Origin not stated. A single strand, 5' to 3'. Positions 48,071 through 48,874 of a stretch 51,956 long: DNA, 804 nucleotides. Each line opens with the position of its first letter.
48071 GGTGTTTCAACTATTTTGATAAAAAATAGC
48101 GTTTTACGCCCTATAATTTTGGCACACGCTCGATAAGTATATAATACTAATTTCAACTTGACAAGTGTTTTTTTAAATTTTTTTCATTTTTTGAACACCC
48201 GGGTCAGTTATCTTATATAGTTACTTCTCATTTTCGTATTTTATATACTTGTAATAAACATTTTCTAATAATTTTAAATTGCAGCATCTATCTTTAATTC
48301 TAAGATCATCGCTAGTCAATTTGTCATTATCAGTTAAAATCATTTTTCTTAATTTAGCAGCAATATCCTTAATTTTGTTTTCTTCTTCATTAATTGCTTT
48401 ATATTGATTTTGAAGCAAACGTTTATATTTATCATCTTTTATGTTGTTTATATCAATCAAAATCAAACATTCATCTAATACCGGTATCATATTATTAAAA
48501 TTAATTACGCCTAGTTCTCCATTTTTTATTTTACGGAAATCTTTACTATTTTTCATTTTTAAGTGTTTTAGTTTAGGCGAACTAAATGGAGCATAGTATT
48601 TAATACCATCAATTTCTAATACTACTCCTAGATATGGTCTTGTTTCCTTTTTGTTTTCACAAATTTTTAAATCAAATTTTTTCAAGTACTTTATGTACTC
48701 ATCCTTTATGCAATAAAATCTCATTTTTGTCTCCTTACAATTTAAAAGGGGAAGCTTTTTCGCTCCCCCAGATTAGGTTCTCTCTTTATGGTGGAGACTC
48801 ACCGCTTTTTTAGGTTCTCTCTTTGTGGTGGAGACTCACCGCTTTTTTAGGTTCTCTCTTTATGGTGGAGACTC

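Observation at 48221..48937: Type III (ToxIN/AbiQ-like) toxin-antitoxin / abortive-infection module with an RNA antitoxin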

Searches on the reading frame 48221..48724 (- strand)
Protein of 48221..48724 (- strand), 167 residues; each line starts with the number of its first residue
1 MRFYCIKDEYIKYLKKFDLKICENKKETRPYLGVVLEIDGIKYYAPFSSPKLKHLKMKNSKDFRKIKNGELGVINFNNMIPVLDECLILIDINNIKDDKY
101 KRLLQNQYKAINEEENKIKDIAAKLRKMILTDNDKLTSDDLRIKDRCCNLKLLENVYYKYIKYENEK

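Call 4: search_protein_families(library=pfam, proteins=[window:48221-48724:-], max_evalue=1)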
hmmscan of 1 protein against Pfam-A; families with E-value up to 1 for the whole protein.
window:48221-48724:- (167 aa): 2 families
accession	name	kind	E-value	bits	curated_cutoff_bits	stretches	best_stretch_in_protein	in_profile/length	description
PF13958.12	ToxN_toxin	-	3.4e-49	167.5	25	1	1-160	1-159/159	Toxin ToxN, type III toxin-antitoxin system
PF15745.10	AP1AR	-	0.061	13.3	27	1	60-137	4-78/276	AP-1 complex-associated regulatory protein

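Call 5: search_protein_families(library=padloc, proteins=[window:48221-48724:-], max_evalue=1)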
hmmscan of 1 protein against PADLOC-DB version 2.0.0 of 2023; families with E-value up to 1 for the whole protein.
window:48221-48724:- (167 aa): 1 family
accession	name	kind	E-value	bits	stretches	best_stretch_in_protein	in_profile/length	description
PDLC02352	AbiQ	-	2.6e-41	139.6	1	1-162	1-159/160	AbiQ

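Call 6: search_protein_families(library=ncbifam, proteins=[window:48221-48724:-], max_evalue=1)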
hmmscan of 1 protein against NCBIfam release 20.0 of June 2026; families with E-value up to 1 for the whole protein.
window:48221-48724:- (167 aa): 1 family
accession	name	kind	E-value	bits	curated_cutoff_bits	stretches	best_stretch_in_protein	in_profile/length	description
NF047358.1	TenpIN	equivalog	0.00018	21.8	90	1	23-127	18-119/141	type III toxin-antitoxin system TenpIN family toxin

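Call 8: search_solved_structures(query=window:48221-48724:-, max_evalue=1, show_alignments=3)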
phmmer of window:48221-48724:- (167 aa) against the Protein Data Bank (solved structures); distinct sequences matched with E-value up to 1: 5.
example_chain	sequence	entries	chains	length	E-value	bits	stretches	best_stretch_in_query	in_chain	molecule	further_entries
7d8o_A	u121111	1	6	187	1.6e-22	83.8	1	2-139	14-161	Type III toxin-antitoxin system ToxN/AbiQ family toxin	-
2xd0_A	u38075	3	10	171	1.4e-21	80.7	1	1-133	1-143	TOXN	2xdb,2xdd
4ato_A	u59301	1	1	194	2.2e-14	57.3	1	2-161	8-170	TOXN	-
4glk_A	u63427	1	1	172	1.8e-08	38.1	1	1-119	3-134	AbiQ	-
6ysl_A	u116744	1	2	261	0.083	16.4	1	51-141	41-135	Motility protein B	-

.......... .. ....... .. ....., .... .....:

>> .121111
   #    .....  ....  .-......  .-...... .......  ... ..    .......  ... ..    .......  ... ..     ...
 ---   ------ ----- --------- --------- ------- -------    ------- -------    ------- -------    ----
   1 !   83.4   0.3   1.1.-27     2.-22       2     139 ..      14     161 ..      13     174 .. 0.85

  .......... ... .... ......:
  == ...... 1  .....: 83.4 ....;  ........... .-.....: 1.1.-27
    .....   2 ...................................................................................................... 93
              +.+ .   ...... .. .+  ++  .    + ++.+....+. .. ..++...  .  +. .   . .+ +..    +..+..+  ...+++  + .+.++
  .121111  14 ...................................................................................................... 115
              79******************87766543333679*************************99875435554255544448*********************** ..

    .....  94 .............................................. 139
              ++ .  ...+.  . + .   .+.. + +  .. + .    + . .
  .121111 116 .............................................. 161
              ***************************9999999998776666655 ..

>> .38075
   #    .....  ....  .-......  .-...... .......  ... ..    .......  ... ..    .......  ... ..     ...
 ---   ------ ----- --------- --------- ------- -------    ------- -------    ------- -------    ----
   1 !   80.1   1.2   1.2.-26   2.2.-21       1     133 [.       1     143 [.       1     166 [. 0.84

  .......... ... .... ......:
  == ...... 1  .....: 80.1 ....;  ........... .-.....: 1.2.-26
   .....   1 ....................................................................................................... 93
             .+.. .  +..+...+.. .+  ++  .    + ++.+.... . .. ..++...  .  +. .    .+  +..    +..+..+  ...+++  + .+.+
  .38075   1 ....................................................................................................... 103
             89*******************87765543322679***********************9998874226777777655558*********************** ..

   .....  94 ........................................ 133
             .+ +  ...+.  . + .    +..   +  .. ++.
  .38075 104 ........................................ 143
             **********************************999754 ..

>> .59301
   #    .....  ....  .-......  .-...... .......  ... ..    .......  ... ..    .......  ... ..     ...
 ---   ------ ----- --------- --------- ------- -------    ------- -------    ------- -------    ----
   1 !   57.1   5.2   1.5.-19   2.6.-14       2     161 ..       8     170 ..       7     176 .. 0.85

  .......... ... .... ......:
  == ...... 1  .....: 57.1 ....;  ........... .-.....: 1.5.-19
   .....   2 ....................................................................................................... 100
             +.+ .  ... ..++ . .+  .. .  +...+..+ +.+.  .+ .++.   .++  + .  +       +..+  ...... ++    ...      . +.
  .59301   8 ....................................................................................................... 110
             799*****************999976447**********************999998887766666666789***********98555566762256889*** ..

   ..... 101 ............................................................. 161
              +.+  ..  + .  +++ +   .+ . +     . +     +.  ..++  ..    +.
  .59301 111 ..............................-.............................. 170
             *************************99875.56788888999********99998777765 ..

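Call 12: find_homologous_proteins(query=window:48221-48724:-, max_evalue=0.00001)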
Query window:48221-48724:- (167 aa): 440 proteins with E <= 0.00001 among 520 candidates; the best 120 are listed.
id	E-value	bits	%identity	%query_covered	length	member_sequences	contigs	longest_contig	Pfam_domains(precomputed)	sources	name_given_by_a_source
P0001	1.2e-101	356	100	100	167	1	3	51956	PF13958.13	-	-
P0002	1.1e-61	226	65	96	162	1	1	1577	PF13958.13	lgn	-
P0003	7.9e-61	223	62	97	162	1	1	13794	PF13958.13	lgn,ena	-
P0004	2.9e-60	221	66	96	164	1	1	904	PF13958.13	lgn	-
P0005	9.1e-60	220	66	96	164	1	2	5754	PF13958.13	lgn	-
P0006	9.3e-60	220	64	96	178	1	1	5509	PF13958.13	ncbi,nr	ncbi:MAG: type III toxin-antitoxin system ToxN/AbiQ family toxin [Lachnospiraceae bacterium]|nr:type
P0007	1.4e-59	219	62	96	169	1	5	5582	PF13958.13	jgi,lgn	jgi:protein AbiQ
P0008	1.4e-59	219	66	96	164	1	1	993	PF13958.13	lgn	-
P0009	2.6e-59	218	62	96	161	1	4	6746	PF13958.13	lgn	-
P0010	3.8e-59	218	62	93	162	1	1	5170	PF13958.13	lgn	-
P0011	5.4e-59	217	62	96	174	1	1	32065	PF13958.13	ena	-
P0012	6.9e-59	217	64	96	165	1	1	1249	PF13958.13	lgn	-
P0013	6.9e-59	217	61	99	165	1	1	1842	PF13958.13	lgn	-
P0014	1.2e-58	216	63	96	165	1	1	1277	PF13958.13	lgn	-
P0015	1.4e-58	216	63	96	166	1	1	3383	PF13958.13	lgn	-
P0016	1.7e-58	215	63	96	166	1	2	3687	PF13958.13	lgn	-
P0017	2.9e-58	215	61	96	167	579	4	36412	PF13958.13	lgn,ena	-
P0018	3.4e-58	214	62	96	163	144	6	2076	PF13958.13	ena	-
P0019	4.2e-58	214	64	96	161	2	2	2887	PF13958.13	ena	-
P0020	4.3e-58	214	63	96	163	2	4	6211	PF13958.13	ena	-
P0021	8.3e-58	213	62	100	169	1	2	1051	PF13958.13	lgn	-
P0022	1.1e-57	213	60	96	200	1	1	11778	PF13958.13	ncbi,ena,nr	ncbi:type III toxin-antitoxin system ToxN/AbiQ family toxin [bacterium]|nr:type III toxin-antitoxin 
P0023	1.1e-57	213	59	100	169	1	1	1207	PF13958.13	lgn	-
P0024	1.5e-57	212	64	96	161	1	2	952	PF13958.13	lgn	-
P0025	1.6e-57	212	60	96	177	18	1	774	PF13958.13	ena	-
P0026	1.7e-57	212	62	97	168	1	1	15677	PF13958.13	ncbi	-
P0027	1.9e-57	212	63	96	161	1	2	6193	PF13958.13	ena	-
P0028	2.0e-57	212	61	96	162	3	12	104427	PF13958.13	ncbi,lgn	-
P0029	2.1e-57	212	64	96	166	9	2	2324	PF13958.13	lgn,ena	-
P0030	3.0e-57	211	62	96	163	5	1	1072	PF13958.13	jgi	jgi:protein AbiQ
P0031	3.1e-57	211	64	96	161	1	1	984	PF13958.13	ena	-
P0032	3.2e-57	211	61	96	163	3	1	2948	PF13958.13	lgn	-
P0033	3.5e-57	211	63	96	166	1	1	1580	PF13958.13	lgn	-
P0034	3.6e-57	211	60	96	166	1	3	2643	PF13958.13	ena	-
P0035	3.6e-57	211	62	96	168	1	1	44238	PF13958.13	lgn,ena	-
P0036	3.7e-57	211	59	96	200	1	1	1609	PF13958.13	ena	-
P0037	3.8e-57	211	61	96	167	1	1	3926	PF13958.13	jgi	jgi:protein AbiQ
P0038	4.7e-57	211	61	96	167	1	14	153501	PF13958.13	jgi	jgi:protein AbiQ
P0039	4.9e-57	211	62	96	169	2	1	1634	PF13958.13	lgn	-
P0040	6.4e-57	210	58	96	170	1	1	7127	PF13958.13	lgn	-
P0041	8.1e-57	210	61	99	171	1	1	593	PF13958.13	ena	-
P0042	8.5e-57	210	61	96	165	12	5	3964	PF13958.13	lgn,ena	-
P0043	9.6e-57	210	60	97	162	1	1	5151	PF13958.13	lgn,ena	-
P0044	9.7e-57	210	60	96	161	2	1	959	PF13958.13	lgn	-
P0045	1.1e-56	210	59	96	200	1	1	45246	PF13958.13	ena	-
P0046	1.5e-56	209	60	96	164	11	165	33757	PF13958.13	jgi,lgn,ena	-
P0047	1.8e-56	209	60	96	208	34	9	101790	PF13958.13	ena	-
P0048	2.0e-56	209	60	97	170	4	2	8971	PF13958.13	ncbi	-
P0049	2.1e-56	209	62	96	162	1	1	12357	PF13958.13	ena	-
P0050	2.7e-56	208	60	96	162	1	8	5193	PF13958.13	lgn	-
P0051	3.3e-56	208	60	96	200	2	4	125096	PF13958.13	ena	-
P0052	3.9e-56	208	62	96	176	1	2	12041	PF13958.13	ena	-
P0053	4.5e-56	208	58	96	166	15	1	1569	PF13958.13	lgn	-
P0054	4.8e-56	207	62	96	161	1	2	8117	PF13958.13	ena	-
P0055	4.9e-56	207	60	96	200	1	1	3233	PF13958.13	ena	-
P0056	5.6e-56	207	58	97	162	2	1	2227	PF13958.13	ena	-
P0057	8.6e-56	207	59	96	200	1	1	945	PF13958.13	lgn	-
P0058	1.0e-55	206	61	94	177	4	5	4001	PF13958.13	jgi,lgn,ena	-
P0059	1.1e-55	206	63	96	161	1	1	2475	PF13958.13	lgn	-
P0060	1.1e-55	206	62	97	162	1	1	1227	PF13958.13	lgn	-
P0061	1.2e-55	206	63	96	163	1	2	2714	PF13958.13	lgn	-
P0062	1.4e-55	206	60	97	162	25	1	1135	PF13958.13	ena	-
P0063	1.9e-55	206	61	96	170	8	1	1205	PF13958.13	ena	-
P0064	2.1e-55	205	61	96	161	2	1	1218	PF13958.13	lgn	-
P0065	2.1e-55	205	59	96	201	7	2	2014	PF13958.13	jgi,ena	-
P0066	2.2e-55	205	59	96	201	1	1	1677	PF13958.13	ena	-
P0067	2.3e-55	205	61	96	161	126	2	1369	PF13958.13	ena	-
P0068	2.9e-55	205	60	96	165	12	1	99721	PF13958.13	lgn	-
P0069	3.4e-55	205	59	100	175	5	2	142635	PF13958.13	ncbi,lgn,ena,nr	ncbi:MAG: type III toxin-antitoxin system ToxN/AbiQ family toxin [Lachnospiraceae bacterium]|nr:type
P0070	3.8e-55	205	60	97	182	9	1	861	PF13958.13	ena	-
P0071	3.8e-55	205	60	96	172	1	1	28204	PF13958.13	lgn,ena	-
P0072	3.8e-55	205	62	96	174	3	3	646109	PF13958.13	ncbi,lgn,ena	-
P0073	3.9e-55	205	61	96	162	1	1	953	PF13958.13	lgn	-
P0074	4.5e-55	204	60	97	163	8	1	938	PF13958.13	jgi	jgi:protein AbiQ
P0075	4.6e-55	204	59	96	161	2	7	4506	PF13958.13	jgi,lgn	-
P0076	5.5e-55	204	59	97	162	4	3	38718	PF13958.13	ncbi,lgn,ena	-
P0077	5.5e-55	204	61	96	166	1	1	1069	PF13958.13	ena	-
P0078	5.7e-55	204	59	96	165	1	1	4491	PF13958.13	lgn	-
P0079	5.8e-55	204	62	94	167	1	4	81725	PF13958.13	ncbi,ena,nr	ncbi:MAG: type III toxin-antitoxin system ToxN/AbiQ family toxin [Agathobacter sp.]|nr:type III toxi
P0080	6.6e-55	204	56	96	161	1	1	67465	PF13958.13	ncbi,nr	ncbi:MAG: type III toxin-antitoxin system ToxN/AbiQ family toxin [Lachnospiraceae bacterium]|nr:type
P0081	7.4e-55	204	62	97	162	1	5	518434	PF13958.13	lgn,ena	-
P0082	9.0e-55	203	61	96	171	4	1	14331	PF13958.13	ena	-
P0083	9.1e-55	203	60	96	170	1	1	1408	PF13958.13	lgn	-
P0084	9.1e-55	203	59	96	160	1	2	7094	PF13958.13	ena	-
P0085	9.2e-55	203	56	96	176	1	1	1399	PF13958.13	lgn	-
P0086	1.1e-54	203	61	93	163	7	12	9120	PF13958.13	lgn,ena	-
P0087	1.2e-54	203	61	96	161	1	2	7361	PF13958.13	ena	-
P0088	1.3e-54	203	58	96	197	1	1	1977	PF13958.13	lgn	-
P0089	1.3e-54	203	59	96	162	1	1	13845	PF13958.13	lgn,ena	-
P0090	1.5e-54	203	61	96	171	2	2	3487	PF13958.13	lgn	-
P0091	1.6e-54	203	59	96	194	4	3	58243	PF13958.13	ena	-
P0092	1.7e-54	202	60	93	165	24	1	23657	PF13958.13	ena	-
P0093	1.9e-54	202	61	94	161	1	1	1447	PF13958.13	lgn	-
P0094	2.0e-54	202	60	96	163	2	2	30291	PF13958.13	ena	-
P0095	2.2e-54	202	61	96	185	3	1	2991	PF13958.13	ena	-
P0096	2.3e-54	202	61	96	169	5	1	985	PF13958.13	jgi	jgi:protein AbiQ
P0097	2.3e-54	202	59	96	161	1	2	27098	PF13958.13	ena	-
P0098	2.3e-54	202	58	96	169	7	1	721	PF13958.13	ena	-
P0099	2.6e-54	202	60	96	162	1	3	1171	PF13958.13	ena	-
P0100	3.0e-54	202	58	96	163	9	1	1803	PF13958.13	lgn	-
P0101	3.1e-54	202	59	96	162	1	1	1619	PF13958.13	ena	-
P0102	3.3e-54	202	59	96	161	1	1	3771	PF13958.13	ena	-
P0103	3.3e-54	201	61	96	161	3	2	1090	PF13958.13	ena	-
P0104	3.4e-54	201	60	96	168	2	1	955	PF13958.13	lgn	-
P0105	3.7e-54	201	60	96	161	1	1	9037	PF13958.13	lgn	-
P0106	4.0e-54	201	61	96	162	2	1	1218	PF13958.13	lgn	-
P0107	4.3e-54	201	58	93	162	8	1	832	PF13958.13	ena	-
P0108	5.1e-54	201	61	94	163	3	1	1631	PF13958.13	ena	-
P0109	5.7e-54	201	59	96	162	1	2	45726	PF13958.13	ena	-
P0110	6.4e-54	201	59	96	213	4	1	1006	PF13958.13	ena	-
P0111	6.8e-54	200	63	96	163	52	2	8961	PF13958.13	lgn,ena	-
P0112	7.0e-54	200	59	97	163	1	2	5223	PF13958.13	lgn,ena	-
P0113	7.1e-54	200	62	96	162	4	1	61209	PF13958.13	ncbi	-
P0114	7.7e-54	200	62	92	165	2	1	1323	PF13958.13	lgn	-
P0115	8.0e-54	200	60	94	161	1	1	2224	PF13958.13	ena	-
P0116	8.7e-54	200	60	96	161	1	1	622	PF13958.13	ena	-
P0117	8.8e-54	200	61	96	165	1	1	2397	PF13958.13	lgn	-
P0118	8.8e-54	200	60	96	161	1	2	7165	PF13958.13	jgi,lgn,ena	-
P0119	9.6e-54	200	59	96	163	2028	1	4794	PF13958.13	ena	-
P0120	1.1e-53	200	59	96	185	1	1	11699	PF13958.13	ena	-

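Call 14: find_encoding_contigs(protein=window:48221-48724:-, flank=6000, max_places=6)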
Protein window:48221-48724:- (167 aa): 3 contigs read that carry it; 3 places shown.
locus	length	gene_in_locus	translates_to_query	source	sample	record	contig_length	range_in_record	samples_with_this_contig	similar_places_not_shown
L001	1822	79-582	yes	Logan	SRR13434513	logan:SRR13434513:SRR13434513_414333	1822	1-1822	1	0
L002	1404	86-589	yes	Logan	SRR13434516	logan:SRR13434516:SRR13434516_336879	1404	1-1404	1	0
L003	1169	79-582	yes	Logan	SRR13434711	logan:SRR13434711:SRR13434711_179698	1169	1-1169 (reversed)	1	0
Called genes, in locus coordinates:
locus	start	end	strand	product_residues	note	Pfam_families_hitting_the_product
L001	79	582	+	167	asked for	PF13958:ToxN_toxin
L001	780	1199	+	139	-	PF00164:Ribosom_S12_S23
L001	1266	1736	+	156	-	PF00177:Ribosomal_S7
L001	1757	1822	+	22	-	?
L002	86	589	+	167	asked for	PF13958:ToxN_toxin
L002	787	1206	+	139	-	PF00164:Ribosom_S12_S23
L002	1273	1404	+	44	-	?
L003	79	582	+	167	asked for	PF13958:ToxN_toxin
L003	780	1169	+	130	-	?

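Call 15: find_related_loci(query=window:48221-48724:-, collection=genome_contigs, flank=3000)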
Query window:48221-48724:- (167 aa) in genome_contigs; peptide patterns used: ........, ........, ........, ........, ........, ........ (x = any residue, [..] = any of these).
204 stretches matched a pattern; 14 encode a relative of the query (tblastn E <= 1e-3); 14 distinct loci.
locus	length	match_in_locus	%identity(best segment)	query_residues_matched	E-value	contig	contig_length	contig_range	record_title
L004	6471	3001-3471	62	1-157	4e-62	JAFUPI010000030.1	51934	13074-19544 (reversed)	MAG: Agathobacter sp. isolate RGIG4703 Roe_deer_Rectum.Co__c607234, whole genome shotgun sequence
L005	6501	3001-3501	59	1-167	4e-61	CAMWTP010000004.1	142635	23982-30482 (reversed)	MAG TPA_asm: uncultured Lachnospiraceae bacterium isolate SRR14411321_bin.4_metawrap_v1.3_MAG genome assembly, contig: N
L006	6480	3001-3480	61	1-160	1e-60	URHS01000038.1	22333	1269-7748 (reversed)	uncultured Blautia sp. isolate UMGS1010 genome assembly, contig: NODE_1656_length_22333_cov_4.559880, whole genome shotg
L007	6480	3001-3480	60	1-160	2e-60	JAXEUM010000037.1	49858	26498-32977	MAG: Oliverpabstia sp. isolate SUG2744 k141_57694, whole genome shotgun sequence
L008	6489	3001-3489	60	1-163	5e-60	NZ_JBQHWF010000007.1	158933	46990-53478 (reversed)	Blautia sp. HCP3S3_C4 contig00007, whole genome shotgun sequence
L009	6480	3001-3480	59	1-160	6e-60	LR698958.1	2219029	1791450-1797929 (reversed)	Lachnospiraceae bacterium isolate MGYG-HGUT-01373 genome assembly, chromosome: 1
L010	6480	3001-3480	59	1-160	1e-59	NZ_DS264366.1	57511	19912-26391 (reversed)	[Ruminococcus] torques ATCC 27756 Scfld0223, whole genome shotgun sequence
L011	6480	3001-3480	60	1-160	7e-60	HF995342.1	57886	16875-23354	Firmicutes bacterium CAG:646 genomic scaffold, scf28, whole genome shotgun sequence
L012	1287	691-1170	59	1-160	9e-63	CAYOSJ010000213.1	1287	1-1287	MAG TPA_asm: uncultured Dorea sp. isolate SRP287540_co1_173 genome assembly, contig: NODE_116651_length_1287_cov_2.19074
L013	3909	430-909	59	1-160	2e-59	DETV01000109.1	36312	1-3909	MAG TPA_asm: Eubacterium sp. UBA3279 UBA3279_contig_7512, whole genome shotgun sequence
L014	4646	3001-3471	56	1-157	2e-57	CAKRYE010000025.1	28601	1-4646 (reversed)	MAG: uncultured Blautia sp. isolate REFINED_METABAT215_TOP10_CONTIGS_1500_ASSEMBLY_K77_MERGED__Hadza_PheChl_Fiber-Hadza-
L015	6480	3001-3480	60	1-160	2e-60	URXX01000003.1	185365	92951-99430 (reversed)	uncultured Lachnospiraceae bacterium isolate UMGS1451 genome assembly, contig: NODE_44_length_185365_cov_443.804218, who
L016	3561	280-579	34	1-96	5e-14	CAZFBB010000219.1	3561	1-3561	MAG TPA_asm: uncultured Fusobacteriaceae bacterium isolate SRP324684_co1_29 genome assembly, contig: NODE_5184_length_35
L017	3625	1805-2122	34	1-103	3e-13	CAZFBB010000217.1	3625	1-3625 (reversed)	MAG TPA_asm: uncultured Fusobacteriaceae bacterium isolate SRP324684_co1_29 genome assembly, contig: NODE_5080_length_36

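Call 29: find_related_loci(query=A1, collection=viral_contigs, flank=3000)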
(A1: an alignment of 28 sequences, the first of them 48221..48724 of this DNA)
Query A1 (167 aa) in viral_contigs; peptide patterns used: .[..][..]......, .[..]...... (x = any residue, [..] = any of these).
44 stretches matched a pattern; 13 encode a relative of the query (tblastn E <= 1e-3); 13 distinct loci.
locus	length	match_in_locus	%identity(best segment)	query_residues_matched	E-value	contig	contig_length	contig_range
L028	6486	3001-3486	54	1-162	2e-55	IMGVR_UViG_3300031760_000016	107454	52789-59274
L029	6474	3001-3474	52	3-160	1e-52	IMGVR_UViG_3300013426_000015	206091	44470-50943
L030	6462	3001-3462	52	1-154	2e-50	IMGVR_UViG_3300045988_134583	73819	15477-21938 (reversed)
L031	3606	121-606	48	1-162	3e-49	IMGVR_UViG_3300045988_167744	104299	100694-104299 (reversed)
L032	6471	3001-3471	52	6-162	6e-47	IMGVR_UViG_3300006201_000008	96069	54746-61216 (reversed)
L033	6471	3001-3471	52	6-162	6e-47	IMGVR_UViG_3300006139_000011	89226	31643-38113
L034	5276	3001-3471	52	6-162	6e-47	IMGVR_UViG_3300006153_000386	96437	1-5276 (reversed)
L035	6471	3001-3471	45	1-164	2e-36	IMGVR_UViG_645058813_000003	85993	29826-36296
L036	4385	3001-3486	40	1-155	5e-31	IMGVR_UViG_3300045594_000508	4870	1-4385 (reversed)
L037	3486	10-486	43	1-160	9e-30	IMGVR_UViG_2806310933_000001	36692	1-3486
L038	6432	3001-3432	46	6-154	4e-27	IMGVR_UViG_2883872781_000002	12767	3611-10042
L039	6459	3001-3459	36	1-154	1e-22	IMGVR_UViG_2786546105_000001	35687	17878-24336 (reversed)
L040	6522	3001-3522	35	1-167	6e-20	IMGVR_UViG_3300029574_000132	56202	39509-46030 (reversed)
